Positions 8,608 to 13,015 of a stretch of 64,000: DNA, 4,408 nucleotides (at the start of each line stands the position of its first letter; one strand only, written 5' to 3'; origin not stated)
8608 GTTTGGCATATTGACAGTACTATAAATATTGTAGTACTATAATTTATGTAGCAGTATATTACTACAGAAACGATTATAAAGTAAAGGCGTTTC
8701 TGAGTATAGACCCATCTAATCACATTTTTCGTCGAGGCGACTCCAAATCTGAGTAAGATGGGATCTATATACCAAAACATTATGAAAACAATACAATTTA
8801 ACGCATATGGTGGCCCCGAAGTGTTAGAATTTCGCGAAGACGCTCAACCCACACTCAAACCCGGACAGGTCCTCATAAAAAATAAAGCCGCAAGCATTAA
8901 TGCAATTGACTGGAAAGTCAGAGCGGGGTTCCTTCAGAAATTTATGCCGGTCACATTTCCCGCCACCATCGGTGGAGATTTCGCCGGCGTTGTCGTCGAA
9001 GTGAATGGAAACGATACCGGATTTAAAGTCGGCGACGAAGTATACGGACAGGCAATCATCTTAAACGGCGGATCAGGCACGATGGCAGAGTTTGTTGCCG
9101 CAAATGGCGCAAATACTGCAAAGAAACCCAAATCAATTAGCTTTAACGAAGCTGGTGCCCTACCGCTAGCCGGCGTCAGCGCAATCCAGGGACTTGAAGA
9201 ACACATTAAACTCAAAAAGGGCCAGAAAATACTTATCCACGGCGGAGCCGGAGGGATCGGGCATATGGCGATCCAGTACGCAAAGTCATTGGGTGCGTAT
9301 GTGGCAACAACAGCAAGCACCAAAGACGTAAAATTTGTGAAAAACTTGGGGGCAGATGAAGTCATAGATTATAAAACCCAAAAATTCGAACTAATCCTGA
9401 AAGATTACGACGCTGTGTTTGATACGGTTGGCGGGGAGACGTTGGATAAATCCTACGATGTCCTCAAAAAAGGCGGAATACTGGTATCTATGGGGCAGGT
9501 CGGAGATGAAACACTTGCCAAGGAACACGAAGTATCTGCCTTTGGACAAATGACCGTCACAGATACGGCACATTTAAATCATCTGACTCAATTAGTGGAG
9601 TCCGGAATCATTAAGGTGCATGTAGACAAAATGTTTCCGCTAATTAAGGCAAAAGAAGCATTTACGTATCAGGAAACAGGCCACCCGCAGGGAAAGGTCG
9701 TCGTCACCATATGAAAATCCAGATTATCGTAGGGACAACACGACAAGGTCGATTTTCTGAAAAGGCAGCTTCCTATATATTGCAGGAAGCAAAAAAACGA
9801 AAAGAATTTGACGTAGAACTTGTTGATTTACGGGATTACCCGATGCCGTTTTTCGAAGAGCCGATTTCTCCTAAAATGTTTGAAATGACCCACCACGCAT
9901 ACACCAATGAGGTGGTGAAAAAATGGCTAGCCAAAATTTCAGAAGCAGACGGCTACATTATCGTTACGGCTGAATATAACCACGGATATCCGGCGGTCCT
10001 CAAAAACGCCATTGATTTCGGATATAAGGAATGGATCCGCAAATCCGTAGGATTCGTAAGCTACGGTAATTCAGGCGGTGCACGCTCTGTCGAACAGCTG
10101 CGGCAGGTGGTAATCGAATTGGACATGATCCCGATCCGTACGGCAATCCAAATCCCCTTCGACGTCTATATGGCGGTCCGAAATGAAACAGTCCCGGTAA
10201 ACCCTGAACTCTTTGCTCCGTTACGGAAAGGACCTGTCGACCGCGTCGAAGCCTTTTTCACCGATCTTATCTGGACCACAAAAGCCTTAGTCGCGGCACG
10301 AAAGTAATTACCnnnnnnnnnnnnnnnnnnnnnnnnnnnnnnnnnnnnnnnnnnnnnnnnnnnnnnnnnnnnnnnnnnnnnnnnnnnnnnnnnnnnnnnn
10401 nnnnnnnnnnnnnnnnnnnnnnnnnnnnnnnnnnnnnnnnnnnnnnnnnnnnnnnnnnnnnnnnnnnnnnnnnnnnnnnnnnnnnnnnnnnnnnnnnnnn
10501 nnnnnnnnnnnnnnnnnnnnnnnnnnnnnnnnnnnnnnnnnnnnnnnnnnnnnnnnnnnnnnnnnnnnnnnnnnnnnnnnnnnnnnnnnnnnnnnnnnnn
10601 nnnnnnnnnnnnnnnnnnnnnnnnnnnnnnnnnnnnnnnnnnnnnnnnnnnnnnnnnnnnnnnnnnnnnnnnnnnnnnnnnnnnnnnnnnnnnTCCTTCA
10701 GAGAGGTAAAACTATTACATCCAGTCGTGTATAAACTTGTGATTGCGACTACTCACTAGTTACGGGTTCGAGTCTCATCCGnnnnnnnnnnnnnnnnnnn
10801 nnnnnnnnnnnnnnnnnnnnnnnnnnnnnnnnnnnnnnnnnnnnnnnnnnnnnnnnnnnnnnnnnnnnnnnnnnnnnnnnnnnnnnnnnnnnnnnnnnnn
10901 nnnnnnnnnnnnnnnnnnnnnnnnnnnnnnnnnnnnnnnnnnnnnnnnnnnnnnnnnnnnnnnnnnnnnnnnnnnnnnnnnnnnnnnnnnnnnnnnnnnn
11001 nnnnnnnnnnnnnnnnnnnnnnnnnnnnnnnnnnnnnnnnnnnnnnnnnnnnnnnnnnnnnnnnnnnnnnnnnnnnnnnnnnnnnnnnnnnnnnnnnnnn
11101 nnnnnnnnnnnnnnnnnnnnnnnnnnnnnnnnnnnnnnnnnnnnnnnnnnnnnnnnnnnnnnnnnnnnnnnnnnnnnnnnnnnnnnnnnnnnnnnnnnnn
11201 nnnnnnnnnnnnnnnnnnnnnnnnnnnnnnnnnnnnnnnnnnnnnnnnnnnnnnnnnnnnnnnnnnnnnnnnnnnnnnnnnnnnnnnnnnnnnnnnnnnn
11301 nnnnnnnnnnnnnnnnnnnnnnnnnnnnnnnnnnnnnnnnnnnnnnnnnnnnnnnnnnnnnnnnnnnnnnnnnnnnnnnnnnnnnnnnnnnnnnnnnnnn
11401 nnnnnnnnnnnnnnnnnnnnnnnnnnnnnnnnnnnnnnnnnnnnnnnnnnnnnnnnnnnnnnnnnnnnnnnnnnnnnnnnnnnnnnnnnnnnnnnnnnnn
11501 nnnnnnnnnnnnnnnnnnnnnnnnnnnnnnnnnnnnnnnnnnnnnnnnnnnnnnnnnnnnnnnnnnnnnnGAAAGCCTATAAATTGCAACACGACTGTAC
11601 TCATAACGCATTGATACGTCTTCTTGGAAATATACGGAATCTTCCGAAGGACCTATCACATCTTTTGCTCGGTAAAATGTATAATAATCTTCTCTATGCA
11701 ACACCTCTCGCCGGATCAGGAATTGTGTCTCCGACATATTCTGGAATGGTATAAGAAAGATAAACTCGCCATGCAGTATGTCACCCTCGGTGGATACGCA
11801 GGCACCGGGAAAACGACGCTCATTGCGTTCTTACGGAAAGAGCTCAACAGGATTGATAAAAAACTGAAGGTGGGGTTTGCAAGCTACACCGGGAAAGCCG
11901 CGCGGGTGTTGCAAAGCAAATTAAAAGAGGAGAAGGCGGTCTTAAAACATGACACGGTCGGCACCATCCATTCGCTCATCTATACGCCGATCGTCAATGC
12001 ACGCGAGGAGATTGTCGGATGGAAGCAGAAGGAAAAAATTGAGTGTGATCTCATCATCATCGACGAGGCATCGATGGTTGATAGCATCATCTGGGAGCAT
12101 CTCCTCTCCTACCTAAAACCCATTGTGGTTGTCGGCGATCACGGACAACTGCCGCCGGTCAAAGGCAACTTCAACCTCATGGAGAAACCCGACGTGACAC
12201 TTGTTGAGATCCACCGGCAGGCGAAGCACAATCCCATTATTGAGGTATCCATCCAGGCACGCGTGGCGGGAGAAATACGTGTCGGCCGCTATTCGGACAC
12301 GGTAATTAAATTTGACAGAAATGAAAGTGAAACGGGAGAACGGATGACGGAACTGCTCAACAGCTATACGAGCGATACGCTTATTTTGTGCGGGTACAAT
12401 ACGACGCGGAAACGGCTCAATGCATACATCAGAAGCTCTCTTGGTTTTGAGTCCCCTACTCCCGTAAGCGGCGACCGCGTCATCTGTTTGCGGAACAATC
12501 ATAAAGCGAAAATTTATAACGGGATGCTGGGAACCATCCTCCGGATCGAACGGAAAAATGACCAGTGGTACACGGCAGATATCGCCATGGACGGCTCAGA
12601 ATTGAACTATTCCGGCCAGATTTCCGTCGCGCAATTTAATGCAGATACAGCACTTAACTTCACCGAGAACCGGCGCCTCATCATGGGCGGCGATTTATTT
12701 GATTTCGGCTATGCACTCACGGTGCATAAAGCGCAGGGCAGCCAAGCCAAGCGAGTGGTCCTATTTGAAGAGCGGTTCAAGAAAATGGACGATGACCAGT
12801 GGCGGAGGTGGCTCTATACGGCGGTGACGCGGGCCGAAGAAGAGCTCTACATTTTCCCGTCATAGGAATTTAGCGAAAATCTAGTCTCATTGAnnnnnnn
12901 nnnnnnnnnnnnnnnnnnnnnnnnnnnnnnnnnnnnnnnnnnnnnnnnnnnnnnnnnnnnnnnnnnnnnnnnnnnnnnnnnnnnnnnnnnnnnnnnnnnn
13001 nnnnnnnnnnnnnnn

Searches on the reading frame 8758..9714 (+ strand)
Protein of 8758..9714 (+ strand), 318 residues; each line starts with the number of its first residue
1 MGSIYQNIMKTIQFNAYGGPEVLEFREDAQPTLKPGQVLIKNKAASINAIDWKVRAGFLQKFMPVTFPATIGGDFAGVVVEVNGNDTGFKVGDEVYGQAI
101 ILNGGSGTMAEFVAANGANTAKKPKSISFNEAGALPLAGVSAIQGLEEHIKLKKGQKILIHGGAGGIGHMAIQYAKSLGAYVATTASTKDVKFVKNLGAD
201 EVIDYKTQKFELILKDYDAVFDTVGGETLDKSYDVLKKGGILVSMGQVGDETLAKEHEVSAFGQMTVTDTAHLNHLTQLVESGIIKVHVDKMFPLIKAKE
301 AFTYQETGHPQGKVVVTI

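Call 90: search_protein_families(library=pfam, proteins=[window:8758-9714:+], max_evalue=0.01)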
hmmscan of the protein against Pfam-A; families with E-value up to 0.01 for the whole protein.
window:8758-9714:+ (318 aa): 4 families
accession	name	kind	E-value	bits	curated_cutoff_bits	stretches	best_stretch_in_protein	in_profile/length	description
PF13602.12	ADH_zinc_N_2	-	1.1e-27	98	27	1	197-316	1-134/134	Zinc-binding dehydrogenase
PF00107.32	ADH_zinc_N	-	3.7e-19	69.4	31.8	1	166-252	1-95/129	Zinc-binding dehydrogenase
PF08240.17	ADH_N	-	1.6e-16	60.9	23.5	1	34-124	1-103/104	Alcohol dehydrogenase GroES-like domain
PF16884.10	ADH_N_2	-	8.1e-05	22.9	31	1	19-98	14-91/108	N-terminal domain of oxidoreductase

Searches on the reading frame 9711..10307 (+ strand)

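Call 90: search_protein_families(library=pfam, proteins=[window:9711-10307:+], max_evalue=0.01)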
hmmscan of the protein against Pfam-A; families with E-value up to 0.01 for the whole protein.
window:9711-10307:+ (198 aa): 2 families
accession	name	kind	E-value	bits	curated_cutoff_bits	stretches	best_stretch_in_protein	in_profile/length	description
PF03358.20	FMN_red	-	6.7e-39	133.3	24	1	1-146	1-145/152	NADPH-dependent FMN reductase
PF02525.22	Flavodoxin_2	-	6e-12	46.1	27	1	1-102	1-101/198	Flavodoxin-like fold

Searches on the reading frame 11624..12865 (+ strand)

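Call 90: search_protein_families(library=pfam, proteins=[window:11624-12865:+], max_evalue=0.01)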
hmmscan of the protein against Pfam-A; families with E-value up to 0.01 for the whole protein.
window:11624-12865:+ (413 aa): 14 families
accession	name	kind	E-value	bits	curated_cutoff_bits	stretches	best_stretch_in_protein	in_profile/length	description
PF13604.12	AAA_30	-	1.9e-20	73.9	27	1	50-213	18-169/191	AAA domain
PF13245.12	AAA_19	-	1.3e-19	71.1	25.1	1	49-179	10-132/134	AAA domain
PF13538.12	UvrD_C_2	-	4.3e-17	62.2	27.4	1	362-410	2-51/52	UvrD-like helicase C-terminal domain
PF01443.25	Viral_helicase1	-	1.1e-09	39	21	1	329-411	154-227/228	Viral superfamily 1 RNA helicase core domain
PF05970.20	PIF1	-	2.1e-07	31.2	25.9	1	28-168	2-130/223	PIF1-like helicase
PF09848.15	SLFN-g3_helicase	-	1.5e-06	28.2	24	1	53-150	4-89/354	Schlafen group 3, DNA/RNA helicase domain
PF18335.7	SH3_13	-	2.1e-06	27.8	41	1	282-314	28-60/65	ATP-dependent RecD-like DNA helicase SH3 domain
PF13086.12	AAA_11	-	1e-05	25.9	27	1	137-179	209-253/257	AAA domain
PF00580.27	UvrD-helicase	-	0.00049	20.3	23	1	59-149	22-110/271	UvrD/REP helicase N-terminal domain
PF13191.12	AAA_16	-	0.0027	18.7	32.6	1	51-76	25-50/167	AAA ATPase domain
PF05127.21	NAT10_TcmA_helicase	-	0.0027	18.1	22.7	0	59-169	6-118/176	RNA cytidine acetyltransferase NAT10/TcmA, helicase domain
PF03266.21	NTPase_1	-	0.0029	17.9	23.9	1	53-148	2-103/168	NTPase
PF13401.12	AAA_22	-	0.004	17.9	27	0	54-164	9-108/130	AAA domain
PF03205.20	MobB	-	0.0049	17.2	26.6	0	54-122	3-65/133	Molybdopterin guanine dinucleotide synthesis protein B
